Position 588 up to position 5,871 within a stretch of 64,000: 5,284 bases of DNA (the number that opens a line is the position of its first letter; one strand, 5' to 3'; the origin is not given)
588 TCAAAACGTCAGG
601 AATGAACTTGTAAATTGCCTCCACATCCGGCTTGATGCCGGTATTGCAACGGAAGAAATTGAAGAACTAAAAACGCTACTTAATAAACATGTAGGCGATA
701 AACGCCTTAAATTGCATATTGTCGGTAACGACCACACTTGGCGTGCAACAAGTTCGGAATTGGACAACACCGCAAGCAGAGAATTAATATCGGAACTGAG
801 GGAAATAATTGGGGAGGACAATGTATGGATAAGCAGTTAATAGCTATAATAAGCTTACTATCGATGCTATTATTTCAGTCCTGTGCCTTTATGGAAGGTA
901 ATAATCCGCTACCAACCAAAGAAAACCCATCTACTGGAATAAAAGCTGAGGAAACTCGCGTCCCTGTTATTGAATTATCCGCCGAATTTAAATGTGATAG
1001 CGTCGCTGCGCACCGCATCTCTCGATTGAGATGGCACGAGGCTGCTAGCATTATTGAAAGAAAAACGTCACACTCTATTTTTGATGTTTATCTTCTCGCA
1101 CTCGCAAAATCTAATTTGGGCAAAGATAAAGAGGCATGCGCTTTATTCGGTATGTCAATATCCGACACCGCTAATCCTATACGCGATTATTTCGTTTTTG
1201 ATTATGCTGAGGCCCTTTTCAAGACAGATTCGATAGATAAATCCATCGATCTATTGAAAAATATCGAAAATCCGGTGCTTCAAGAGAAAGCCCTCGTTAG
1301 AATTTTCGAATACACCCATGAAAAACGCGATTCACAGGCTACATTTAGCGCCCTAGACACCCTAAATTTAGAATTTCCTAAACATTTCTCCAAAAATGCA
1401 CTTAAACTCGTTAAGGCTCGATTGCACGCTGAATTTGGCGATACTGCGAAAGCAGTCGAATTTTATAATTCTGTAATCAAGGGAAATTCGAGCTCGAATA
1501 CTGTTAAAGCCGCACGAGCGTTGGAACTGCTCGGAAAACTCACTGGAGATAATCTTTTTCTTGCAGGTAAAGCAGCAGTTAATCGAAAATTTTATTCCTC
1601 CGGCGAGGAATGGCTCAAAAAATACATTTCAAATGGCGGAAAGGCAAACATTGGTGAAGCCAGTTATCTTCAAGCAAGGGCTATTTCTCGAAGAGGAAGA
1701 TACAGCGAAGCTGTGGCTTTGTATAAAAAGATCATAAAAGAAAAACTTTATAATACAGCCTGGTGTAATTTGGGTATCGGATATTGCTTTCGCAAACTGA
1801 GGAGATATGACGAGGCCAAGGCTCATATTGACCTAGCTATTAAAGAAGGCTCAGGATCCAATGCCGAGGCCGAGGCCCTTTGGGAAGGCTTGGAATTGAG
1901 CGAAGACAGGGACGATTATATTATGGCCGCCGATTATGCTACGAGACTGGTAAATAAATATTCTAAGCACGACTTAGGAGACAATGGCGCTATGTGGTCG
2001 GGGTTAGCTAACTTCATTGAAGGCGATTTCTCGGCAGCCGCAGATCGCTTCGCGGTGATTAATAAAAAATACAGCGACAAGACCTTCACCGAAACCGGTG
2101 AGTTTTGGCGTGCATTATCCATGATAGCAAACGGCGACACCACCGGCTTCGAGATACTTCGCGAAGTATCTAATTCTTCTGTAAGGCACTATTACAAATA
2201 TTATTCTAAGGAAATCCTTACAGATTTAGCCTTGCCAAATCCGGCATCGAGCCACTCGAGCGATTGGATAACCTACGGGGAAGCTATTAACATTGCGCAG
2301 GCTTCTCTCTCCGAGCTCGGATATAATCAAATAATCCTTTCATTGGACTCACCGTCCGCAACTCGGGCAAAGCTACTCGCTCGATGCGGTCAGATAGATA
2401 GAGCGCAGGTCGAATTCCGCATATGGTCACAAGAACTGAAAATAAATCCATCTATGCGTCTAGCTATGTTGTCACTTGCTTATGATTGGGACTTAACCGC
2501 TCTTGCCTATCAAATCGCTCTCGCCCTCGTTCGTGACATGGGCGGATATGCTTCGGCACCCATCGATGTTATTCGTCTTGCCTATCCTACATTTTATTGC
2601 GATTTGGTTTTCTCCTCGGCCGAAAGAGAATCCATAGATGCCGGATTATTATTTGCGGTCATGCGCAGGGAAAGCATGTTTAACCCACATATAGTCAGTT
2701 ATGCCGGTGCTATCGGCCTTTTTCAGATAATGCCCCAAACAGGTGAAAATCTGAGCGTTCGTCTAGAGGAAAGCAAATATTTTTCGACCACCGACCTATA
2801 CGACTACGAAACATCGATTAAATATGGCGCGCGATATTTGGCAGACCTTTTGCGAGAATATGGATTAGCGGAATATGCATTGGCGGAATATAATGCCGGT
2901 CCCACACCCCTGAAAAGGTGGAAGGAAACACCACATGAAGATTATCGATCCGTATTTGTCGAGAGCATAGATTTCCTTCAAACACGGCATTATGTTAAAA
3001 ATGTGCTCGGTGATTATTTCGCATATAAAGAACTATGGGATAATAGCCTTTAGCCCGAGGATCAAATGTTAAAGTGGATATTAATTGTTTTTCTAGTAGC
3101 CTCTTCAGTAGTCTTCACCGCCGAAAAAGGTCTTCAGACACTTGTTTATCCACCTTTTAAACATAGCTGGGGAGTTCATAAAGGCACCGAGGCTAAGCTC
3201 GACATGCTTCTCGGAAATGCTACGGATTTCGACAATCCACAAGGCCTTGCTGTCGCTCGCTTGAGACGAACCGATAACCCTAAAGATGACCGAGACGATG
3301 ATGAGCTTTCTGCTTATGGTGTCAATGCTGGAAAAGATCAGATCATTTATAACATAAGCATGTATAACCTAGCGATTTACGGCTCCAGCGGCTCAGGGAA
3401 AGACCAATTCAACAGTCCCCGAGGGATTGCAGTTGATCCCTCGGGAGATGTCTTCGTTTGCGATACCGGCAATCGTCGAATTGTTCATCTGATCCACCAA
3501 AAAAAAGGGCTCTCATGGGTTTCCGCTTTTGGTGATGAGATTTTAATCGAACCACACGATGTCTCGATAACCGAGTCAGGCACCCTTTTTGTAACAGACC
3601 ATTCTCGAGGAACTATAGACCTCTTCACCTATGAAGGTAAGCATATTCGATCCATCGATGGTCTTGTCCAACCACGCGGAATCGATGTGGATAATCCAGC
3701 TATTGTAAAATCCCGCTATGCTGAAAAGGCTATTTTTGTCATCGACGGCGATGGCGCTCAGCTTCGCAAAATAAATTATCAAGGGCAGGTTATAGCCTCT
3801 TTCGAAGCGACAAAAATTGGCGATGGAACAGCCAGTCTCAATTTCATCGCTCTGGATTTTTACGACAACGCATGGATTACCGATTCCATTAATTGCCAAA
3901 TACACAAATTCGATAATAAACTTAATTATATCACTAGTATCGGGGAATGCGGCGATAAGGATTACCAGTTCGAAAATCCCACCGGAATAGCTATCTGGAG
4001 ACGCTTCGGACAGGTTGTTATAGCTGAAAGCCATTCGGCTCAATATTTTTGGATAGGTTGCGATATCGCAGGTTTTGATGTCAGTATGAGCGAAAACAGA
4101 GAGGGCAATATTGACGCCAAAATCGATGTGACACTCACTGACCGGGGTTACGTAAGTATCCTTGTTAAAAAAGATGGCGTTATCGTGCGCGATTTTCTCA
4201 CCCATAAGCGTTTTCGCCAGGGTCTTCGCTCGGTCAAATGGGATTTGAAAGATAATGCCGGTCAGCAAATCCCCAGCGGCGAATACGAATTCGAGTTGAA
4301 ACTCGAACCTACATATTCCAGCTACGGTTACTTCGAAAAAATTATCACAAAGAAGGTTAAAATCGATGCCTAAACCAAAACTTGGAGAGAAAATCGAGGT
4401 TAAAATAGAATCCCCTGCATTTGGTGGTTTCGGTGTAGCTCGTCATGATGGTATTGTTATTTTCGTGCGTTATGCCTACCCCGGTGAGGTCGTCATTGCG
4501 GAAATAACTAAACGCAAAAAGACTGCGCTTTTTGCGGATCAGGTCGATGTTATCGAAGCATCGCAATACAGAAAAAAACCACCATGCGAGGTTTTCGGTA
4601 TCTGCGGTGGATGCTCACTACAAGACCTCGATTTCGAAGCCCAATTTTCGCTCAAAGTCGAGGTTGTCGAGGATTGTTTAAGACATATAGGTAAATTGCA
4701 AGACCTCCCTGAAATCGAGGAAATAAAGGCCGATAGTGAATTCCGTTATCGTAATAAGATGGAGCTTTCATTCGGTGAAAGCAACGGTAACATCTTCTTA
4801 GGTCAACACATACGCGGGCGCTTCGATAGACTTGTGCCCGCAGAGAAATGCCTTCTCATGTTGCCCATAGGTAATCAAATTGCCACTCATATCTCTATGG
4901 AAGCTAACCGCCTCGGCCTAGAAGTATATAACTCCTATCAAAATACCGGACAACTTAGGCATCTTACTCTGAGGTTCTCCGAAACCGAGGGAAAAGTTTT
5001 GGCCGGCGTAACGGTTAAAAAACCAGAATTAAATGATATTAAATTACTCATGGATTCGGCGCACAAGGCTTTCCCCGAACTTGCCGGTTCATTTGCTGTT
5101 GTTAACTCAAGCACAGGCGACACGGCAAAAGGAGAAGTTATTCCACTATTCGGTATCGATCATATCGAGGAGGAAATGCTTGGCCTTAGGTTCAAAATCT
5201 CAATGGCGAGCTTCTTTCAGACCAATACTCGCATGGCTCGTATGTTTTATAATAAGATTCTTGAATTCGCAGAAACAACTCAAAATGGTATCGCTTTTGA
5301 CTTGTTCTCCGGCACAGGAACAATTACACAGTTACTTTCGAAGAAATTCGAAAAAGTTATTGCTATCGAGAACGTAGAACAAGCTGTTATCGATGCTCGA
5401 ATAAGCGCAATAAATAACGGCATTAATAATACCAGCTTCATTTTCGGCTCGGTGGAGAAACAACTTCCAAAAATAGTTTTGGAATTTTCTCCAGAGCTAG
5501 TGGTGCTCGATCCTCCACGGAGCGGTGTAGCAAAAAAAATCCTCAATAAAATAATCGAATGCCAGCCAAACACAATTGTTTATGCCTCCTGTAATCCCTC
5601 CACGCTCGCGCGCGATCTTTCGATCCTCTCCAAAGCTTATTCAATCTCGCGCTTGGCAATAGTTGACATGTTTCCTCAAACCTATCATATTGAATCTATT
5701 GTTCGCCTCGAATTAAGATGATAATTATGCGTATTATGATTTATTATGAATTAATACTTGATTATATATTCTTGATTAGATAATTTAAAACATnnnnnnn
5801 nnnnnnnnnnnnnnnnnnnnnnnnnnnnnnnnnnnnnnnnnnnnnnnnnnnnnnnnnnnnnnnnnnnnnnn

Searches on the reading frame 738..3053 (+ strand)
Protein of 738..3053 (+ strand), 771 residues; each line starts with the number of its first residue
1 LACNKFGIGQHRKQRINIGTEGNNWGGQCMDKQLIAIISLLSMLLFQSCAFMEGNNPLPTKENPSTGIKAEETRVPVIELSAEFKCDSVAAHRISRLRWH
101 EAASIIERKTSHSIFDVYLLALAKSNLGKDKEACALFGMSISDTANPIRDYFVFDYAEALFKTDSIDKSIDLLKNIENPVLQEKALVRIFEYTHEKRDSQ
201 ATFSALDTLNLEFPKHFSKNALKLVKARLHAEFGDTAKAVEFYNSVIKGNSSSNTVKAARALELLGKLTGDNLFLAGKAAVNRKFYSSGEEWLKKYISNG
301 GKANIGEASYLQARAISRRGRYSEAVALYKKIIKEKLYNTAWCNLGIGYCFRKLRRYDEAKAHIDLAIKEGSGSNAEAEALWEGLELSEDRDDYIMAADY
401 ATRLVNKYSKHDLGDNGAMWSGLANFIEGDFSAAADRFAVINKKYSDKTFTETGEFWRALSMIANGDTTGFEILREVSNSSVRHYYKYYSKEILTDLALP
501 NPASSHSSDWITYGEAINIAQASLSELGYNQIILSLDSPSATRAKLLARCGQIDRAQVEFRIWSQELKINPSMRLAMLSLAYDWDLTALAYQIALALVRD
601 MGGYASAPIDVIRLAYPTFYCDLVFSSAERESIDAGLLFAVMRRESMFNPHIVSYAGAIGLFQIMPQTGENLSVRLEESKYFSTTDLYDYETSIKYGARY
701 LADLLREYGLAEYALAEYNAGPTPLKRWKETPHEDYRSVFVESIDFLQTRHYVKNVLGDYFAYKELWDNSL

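Call 59: search_protein_families(library=pfam, proteins=[window:738-3053:+], max_evalue=0.00001)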
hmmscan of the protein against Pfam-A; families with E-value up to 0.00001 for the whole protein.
window:738-3053:+ (771 aa): 4 families
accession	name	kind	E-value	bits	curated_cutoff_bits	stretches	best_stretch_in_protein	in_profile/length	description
PF01464.25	SLT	-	2.2e-25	88.9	21.3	1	624-733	3-109/117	Transglycosylase SLT domain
PF13174.12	TPR_6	-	3.7e-11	43.4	26.3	0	307-335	1-29/33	Tetratricopeptide repeat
PF14559.12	TPR_19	-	7.6e-07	29.8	25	0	319-376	4-59/68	Tetratricopeptide repeat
PF13424.12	TPR_12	-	7.7e-06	26.4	30.1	0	322-363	26-67/77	Tetratricopeptide repeat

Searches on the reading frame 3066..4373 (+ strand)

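Call 59: search_protein_families(library=pfam, proteins=[window:3066-4373:+], max_evalue=0.00001)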
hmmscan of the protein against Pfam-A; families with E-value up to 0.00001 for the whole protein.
window:3066-4373:+ (435 aa): 1 family
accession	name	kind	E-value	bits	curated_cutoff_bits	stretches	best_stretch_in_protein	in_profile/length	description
PF01436.27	NHL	-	1.8e-14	53.3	20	1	115-141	1-27/28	NHL repeat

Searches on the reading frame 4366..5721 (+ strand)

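Call 59: search_protein_families(library=pfam, proteins=[window:4366-5721:+], max_evalue=0.00001)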
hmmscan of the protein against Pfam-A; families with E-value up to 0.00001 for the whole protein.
window:4366-5721:+ (451 aa): 3 families
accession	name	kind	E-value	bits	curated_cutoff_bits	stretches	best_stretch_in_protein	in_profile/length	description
PF05958.17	tRNA_U5-meth_tr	-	1.5e-23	83.9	23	1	275-449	171-355/357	tRNA (Uracil-5-)-methyltransferase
PF01938.26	TRAM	-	1.2e-09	38.3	21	1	6-58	4-59/61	TRAM domain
PF13847.12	Methyltransf_31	-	2.6e-06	27.6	27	1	310-381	7-80/145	Methyltransferase domain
